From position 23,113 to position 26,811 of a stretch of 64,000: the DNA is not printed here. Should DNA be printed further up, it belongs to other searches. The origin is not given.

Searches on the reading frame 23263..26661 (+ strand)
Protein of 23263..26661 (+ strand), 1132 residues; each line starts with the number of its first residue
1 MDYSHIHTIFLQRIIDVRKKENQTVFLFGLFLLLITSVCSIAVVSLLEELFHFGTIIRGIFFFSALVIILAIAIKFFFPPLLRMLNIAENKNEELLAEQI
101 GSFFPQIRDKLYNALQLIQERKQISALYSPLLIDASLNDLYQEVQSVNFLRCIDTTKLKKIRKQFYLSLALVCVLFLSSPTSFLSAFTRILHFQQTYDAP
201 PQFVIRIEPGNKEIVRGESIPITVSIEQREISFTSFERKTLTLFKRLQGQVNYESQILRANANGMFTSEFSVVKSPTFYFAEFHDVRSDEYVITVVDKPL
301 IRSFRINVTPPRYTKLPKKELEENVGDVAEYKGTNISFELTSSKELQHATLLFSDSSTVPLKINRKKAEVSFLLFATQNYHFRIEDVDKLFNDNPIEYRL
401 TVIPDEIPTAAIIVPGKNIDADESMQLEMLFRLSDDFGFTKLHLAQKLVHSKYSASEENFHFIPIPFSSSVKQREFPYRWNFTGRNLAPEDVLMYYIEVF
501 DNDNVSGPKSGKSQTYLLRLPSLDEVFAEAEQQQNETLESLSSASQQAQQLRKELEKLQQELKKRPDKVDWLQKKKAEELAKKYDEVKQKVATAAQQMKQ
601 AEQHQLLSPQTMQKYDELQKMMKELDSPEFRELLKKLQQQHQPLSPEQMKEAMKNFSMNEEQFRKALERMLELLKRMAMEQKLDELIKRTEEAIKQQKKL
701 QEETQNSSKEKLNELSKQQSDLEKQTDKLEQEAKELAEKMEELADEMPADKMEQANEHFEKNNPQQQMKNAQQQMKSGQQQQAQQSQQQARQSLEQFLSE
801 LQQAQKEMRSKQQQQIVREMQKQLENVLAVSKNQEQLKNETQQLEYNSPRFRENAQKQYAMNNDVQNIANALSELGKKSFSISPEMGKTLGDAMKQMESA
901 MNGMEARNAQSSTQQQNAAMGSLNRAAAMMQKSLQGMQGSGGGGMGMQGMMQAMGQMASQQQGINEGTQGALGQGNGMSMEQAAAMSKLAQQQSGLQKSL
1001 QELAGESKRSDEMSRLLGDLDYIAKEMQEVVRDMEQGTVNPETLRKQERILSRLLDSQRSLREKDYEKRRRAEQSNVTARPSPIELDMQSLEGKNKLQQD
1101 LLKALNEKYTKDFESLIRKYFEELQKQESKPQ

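Call 63: search_protein_families(library=pfam, proteins=[window:23263-26661:+], max_evalue=0.0001)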
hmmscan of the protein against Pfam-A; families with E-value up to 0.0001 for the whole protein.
window:23263-26661:+ (1132 aa): 1 family
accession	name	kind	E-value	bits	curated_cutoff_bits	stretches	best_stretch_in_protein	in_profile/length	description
PF13779.11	DUF4175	-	5.2e-14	51.7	27.3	1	308-522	190-394/825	Domain of unknown function (DUF4175)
